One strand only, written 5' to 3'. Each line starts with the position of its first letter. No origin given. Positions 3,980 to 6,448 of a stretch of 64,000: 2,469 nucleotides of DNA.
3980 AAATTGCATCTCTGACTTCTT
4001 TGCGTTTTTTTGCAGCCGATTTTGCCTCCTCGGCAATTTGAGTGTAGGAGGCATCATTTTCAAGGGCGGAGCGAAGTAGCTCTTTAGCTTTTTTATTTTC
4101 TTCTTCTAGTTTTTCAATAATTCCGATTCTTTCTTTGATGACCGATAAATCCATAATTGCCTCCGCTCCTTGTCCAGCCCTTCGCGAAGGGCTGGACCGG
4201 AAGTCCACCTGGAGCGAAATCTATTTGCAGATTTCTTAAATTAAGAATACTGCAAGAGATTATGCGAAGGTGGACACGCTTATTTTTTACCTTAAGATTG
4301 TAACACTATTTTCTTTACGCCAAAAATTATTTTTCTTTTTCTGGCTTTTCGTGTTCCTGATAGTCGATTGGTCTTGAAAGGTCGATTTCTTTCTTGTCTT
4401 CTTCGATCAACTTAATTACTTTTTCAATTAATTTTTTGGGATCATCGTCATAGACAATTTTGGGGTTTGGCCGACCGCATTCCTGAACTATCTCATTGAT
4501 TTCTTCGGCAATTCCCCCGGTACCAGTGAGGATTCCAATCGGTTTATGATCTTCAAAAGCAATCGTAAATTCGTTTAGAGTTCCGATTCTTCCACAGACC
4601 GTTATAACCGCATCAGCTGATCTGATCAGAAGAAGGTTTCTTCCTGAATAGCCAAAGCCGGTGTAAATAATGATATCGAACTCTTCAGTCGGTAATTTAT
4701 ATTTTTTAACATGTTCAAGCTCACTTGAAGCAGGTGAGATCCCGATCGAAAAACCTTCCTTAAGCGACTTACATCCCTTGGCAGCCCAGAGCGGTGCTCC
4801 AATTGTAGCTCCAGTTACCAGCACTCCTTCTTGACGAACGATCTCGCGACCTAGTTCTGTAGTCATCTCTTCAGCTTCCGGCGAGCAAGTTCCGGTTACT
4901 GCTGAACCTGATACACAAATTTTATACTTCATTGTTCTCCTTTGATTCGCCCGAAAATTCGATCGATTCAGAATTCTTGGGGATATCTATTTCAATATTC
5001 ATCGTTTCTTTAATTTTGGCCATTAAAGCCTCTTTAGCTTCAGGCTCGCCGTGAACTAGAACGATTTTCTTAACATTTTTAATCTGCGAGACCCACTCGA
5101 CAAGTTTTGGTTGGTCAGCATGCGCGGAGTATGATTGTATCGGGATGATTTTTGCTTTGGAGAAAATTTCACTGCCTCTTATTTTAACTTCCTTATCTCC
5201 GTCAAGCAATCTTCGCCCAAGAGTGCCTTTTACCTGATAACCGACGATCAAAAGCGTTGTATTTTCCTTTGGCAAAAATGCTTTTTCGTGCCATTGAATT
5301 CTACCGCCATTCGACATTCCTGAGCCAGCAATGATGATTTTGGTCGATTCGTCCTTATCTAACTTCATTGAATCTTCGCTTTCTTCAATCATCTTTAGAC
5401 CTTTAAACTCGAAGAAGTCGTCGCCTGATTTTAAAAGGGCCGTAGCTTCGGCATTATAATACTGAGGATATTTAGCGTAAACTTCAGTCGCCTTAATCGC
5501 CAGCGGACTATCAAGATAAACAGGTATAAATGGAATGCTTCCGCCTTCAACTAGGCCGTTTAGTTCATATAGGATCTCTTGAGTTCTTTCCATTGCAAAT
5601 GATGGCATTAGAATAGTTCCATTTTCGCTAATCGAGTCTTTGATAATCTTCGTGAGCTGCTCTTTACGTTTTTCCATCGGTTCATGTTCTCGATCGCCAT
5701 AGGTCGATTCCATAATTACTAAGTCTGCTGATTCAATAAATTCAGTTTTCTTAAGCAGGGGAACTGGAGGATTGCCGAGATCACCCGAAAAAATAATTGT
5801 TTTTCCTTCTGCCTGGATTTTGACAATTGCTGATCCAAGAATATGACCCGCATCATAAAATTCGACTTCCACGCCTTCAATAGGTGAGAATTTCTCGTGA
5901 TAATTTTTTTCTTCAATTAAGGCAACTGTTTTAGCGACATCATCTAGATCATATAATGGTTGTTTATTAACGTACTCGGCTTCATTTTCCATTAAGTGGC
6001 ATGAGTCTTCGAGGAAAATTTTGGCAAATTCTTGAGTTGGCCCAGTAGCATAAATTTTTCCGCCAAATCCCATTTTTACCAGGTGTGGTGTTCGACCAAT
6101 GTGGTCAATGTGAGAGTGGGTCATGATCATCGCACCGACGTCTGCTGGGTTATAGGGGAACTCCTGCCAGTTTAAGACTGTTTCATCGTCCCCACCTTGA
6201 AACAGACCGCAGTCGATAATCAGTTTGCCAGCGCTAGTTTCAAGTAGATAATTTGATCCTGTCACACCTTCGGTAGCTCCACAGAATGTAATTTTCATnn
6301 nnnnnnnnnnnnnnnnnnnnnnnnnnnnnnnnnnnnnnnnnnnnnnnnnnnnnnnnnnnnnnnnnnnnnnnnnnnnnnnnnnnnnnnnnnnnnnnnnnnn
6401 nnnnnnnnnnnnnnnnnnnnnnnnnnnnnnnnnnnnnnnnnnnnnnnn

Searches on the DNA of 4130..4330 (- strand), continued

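Call 99: search_with_rna_model(model_id=R1, sources=[L121, L122, L123, L124, L125, L126, L127, L128, L129, L130, L131, L132, L133, L134, L135, L136, L137, L138, L139, L140, L141, L142, L143, L144, L145, L146, L147, L148, L149, L150, L151, L152, L153, L154, L155, L156, L157, L158, L159, L160, L161, L162, L163, L164, L165, L166, L167, L168, L169, L170, L171, L172, L173, L174, L175, L176, L177, L178, L179, L180, L181, L182, L183, L184, L185, L186, L187, L188, L189, L190, L191, L192, L193, L194, L195, L196, L197, L198, L199, L200, L201, L202, L203, L204, L205, L206, L207, L208, L209, L210, L211, L212, L213, L214, L215, L216, L217, L218, L219, L220], max_evalue=0.01)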
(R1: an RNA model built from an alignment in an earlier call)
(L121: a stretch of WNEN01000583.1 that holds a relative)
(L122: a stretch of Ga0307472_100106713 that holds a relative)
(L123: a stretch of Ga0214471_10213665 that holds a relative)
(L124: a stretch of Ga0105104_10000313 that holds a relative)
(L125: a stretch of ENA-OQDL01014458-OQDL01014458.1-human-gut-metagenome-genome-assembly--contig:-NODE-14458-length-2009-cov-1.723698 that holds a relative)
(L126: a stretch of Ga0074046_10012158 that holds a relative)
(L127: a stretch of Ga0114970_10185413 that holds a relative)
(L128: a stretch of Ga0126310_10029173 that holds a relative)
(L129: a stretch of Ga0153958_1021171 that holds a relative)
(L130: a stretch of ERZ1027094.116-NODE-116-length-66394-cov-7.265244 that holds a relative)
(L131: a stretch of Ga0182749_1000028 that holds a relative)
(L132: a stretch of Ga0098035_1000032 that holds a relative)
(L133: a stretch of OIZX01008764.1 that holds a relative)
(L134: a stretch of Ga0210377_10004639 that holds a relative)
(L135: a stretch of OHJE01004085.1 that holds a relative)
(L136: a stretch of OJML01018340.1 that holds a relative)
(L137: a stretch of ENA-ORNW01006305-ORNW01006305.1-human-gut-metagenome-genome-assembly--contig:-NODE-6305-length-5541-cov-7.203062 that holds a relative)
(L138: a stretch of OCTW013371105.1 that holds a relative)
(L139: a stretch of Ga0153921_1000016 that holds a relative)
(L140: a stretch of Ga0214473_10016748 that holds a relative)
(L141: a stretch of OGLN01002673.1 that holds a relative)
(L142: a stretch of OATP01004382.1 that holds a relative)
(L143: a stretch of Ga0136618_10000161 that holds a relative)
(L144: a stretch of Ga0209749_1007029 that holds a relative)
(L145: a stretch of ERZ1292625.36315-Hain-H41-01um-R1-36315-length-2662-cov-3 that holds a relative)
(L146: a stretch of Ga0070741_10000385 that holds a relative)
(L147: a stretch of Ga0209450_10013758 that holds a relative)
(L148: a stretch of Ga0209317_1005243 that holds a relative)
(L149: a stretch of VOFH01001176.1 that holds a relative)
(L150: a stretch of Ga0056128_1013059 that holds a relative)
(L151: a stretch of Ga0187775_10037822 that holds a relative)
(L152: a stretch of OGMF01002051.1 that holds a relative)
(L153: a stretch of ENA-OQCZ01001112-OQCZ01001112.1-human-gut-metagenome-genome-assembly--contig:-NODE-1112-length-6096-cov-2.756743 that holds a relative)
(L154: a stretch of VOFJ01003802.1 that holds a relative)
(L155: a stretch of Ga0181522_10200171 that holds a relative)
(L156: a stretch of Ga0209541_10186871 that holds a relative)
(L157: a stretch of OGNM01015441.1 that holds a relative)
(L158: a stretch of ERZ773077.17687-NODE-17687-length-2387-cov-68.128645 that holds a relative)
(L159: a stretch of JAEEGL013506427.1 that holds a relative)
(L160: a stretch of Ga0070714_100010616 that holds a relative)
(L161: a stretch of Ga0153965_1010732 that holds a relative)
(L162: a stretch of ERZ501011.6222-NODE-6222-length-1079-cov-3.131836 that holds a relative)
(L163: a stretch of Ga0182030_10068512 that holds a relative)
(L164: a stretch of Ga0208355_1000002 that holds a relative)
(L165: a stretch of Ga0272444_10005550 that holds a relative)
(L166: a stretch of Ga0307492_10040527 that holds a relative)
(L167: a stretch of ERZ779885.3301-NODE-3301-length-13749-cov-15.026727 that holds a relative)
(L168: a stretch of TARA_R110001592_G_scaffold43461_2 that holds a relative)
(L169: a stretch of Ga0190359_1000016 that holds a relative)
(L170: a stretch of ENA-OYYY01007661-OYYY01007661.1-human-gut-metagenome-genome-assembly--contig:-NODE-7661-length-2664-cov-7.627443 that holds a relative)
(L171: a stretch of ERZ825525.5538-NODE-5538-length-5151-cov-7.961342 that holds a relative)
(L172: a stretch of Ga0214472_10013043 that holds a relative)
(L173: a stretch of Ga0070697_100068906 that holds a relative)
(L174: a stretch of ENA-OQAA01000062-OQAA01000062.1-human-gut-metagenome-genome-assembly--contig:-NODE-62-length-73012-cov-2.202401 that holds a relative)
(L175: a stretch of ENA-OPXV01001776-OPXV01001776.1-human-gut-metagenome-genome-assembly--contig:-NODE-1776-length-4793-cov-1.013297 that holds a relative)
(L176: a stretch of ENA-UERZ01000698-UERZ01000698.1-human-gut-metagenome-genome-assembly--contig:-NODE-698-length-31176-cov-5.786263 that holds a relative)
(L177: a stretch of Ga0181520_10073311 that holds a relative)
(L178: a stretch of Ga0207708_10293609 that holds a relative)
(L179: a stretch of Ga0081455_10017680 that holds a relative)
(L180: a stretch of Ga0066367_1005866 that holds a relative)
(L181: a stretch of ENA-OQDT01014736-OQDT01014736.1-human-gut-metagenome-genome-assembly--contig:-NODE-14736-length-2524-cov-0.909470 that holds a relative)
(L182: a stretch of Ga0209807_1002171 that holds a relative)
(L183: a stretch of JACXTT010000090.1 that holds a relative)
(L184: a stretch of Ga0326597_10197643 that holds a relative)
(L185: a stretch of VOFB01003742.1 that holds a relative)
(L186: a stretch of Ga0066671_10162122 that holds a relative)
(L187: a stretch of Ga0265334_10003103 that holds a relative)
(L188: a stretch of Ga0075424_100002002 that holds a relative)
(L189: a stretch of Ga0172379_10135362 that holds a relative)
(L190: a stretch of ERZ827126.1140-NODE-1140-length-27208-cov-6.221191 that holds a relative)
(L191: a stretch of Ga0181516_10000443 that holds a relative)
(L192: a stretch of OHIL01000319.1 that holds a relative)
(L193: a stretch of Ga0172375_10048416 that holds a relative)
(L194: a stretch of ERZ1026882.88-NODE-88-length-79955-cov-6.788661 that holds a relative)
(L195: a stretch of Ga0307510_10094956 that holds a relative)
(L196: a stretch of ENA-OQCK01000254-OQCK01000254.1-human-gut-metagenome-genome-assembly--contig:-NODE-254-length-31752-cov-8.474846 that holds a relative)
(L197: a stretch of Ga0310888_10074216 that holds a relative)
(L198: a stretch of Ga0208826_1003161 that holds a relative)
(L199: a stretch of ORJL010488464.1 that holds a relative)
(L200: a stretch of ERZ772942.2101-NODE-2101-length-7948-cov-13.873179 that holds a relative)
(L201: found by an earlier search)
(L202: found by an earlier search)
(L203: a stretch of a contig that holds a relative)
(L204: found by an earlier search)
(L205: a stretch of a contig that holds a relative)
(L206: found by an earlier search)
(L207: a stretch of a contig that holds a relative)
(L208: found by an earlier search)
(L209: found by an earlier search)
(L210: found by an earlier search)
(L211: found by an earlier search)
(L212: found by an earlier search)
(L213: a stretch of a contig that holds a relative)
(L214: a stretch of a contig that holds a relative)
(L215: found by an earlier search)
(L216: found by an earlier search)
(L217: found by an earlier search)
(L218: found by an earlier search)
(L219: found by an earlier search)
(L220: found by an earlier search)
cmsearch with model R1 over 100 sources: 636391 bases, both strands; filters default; matches with E-value up to 0.01: 30.
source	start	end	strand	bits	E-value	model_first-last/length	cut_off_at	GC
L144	2553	2613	-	80.6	1.9e-20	1-61/61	no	0.54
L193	2252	2312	+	70.6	1.6e-17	1-61/61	no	0.59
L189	1735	1795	+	70.5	1.8e-17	1-61/61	no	0.48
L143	1770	1824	+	31.5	5.2e-06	1-61/61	no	0.67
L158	1839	1892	+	26.6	0.00014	1-61/61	no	0.56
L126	2156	2215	-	25.4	0.00031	1-61/61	no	0.65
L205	3414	3473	+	25.3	0.00034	1-61/61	no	0.63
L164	5676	5727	-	25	0.00041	1-61/61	no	0.69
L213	2876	2924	-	24.8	0.00046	1-61/61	no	0.61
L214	10910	10958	-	24.8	0.00048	1-61/61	no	0.59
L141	5799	5868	-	23.6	0.0011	1-61/61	no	0.54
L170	1310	1379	-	23.6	0.0011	1-61/61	no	0.54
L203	1238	1306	-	22.9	0.0017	1-61/61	no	0.78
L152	9267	9336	-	22.2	0.0027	1-61/61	no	0.53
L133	2271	2340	+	22.2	0.0028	1-61/61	no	0.57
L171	1317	1386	+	22.1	0.003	1-61/61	no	0.59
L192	1095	1164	+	21.7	0.0039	1-61/61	no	0.54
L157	1155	1224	-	21.7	0.004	1-61/61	no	0.56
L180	3486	3537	+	20.8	0.0073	1-61/61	no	0.54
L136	1520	1585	+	20.6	0.0081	1-61/61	no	0.55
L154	379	444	+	20.6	0.0081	1-61/61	no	0.55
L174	5816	5881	-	20.6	0.0081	1-61/61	no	0.55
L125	1826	1891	+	20.6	0.0081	1-61/61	no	0.55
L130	5214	5279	+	20.6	0.0081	1-61/61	no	0.55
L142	438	503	-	20.6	0.0081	1-61/61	no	0.55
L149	11865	11930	+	20.6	0.0081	1-61/61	no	0.55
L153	708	773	-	20.6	0.0081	1-61/61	no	0.55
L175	3106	3171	-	20.6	0.0081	1-61/61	no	0.55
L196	6030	6095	-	20.6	0.0081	1-61/61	no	0.55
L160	1241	1298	-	20.5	0.0087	1-61/61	no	0.57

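Call 108: build_rna_model(alignment_id=A6)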
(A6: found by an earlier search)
Model R3 built from alignment A6 (17 sequences, 79 columns); structure: stored with the alignment.
model positions 60; base pairs 16; branch points 0; effective number of sequences 7.46; information 0.931 bits per position. Calibrated on 0.2 Mb of random sequence (short: E-values are rough).
structure used (alignment columns):
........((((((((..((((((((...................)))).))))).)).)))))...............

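Call 109: search_with_rna_model(model_id=R3, sources=[window, L032, L189, L240, L144, L193, L241, L246, L368, L370, L371, L372, L373, L374, L375, L376, L378], max_evalue=1)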
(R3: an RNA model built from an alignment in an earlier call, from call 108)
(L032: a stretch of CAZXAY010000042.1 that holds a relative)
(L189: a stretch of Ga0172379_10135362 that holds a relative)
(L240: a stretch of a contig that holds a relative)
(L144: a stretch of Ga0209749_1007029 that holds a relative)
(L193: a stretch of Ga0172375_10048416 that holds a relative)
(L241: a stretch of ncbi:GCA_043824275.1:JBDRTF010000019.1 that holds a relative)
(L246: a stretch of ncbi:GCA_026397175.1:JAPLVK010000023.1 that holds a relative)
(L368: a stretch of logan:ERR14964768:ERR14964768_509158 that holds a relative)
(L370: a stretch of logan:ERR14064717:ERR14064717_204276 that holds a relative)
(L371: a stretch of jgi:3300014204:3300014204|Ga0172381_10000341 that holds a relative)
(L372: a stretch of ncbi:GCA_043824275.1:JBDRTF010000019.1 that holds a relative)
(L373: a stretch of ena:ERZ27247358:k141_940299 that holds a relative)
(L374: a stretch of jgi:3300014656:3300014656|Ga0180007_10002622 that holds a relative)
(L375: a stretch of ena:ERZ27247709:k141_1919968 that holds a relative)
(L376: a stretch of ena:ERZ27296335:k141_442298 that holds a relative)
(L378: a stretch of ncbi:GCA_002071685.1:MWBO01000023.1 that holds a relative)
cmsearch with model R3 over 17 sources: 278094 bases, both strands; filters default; matches with E-value up to 1: 18.
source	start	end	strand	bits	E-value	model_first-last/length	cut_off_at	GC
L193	2252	2312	+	73.9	1e-16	1-60/60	no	0.59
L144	2553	2613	-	73.9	1.1e-16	1-60/60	no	0.54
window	12420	12481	+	72.9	1.9e-16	1-60/60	no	0.56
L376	18918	18978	+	71.3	5.1e-16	1-60/60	no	0.56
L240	5360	5421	-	69.4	1.6e-15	1-60/60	no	0.48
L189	1735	1795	+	68.2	3.3e-15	1-60/60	no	0.48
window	21432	21492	-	67.6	4.7e-15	1-60/60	no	0.57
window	4152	4210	-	57.9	1.7e-12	1-60/60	no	0.61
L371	5796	5859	+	57.6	2.1e-12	1-60/60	no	0.58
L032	5795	5845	+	50.8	1.3e-10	1-60/60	no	0.71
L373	12520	12570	+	50.7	1.4e-10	1-60/60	no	0.65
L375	209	275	+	50.6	1.5e-10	1-60/60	no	0.57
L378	3858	3917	+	50.3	1.8e-10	1-60/60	no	0.5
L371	15480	15529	-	47.8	8.3e-10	1-60/60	no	0.62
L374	9065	9113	+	44.5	6e-09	1-60/60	no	0.47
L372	14162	14211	-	42.5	2.1e-08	1-60/60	no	0.4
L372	18587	18637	-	35.4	1.5e-06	1-60/60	no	0.49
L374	6106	6145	+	15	0.39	1-60/60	no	0.38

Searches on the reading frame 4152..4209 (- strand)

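Call 102: search_protein_families(library=pfam, proteins=[L240:5008-5361:-], max_evalue=0.01)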
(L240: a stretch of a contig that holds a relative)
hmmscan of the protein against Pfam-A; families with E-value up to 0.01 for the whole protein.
L240:5008-5361:- (118 aa): 3 families
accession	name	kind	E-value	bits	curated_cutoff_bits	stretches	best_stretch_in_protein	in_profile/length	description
PF13038.11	DUF3899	-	0.00079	20.2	23.4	0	67-108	42-82/88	Domain of unknown function (DUF3899)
PF18920.5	DUF5671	-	0.0013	19.1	28.4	0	89-111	42-64/132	Domain of unknown function (DUF5671)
PF03729.18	DUF308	-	0.0041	17.8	25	0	9-36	19-46/73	Short repeat of unknown function (DUF308)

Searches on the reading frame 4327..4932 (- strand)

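Call 12: search_protein_families(library=pfam, proteins=[window:4327-4932:-], max_evalue=0.01)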
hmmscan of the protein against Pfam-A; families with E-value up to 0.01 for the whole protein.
window:4327-4932:- (201 aa): 4 families
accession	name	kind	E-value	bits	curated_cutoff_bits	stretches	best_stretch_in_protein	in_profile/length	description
PF18306.6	LDcluster4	-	7.5e-33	113.7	26.3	1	2-168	1-150/151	SLOG cluster4 family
PF18185.7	STALD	-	0.00055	19.9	24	0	117-180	137-195/211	Sir2- and TIR-associating SLOG family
PF18163.6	LD_cluster2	-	0.00078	19.5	25.3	1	117-179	169-231/264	SLOG cluster2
PF03641.19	Lysine_decarbox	-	0.0081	16.8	27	0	95-127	42-74/131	Possible lysine decarboxylase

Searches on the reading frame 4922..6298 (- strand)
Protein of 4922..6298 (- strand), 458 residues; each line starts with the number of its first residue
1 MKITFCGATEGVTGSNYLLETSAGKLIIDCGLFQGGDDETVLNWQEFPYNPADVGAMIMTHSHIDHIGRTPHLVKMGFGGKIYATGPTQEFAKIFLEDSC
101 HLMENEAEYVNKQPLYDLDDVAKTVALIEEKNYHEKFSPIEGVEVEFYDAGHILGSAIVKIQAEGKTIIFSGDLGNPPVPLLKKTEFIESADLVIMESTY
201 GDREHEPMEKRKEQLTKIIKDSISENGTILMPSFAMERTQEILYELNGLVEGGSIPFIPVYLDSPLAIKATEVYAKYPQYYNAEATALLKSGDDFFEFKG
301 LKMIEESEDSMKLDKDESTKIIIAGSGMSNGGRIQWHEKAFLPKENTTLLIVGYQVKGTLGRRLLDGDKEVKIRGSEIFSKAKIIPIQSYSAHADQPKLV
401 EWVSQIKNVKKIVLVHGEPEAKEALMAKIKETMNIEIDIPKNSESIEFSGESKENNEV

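Call 94: search_protein_families(library=pfam, proteins=[window:4922-6298:-], max_evalue=0.001)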
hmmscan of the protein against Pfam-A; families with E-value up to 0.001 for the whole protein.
window:4922-6298:- (458 aa): 5 families
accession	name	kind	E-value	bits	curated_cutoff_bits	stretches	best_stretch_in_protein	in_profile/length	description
PF10996.14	Beta-Casp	-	3.1e-35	121.7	27.7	1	239-364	1-120/120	Beta-Casp domain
PF07521.17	RMMBL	-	1.4e-15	57.5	21.6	1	381-440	5-63/63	Zn-dependent metallo-hydrolase RNA specificity domain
PF16661.11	Lactamase_B_6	-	3.6e-12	46.5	27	1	19-174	2-162/193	Metallo-beta-lactamase superfamily domain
PF00753.33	Lactamase_B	-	5.4e-08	33.4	22.7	1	13-80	5-70/196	Metallo-beta-lactamase superfamily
PF12706.13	Lactamase_B_2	-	4.2e-06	26.9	27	1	47-204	24-171/200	Beta-lactamase superfamily domain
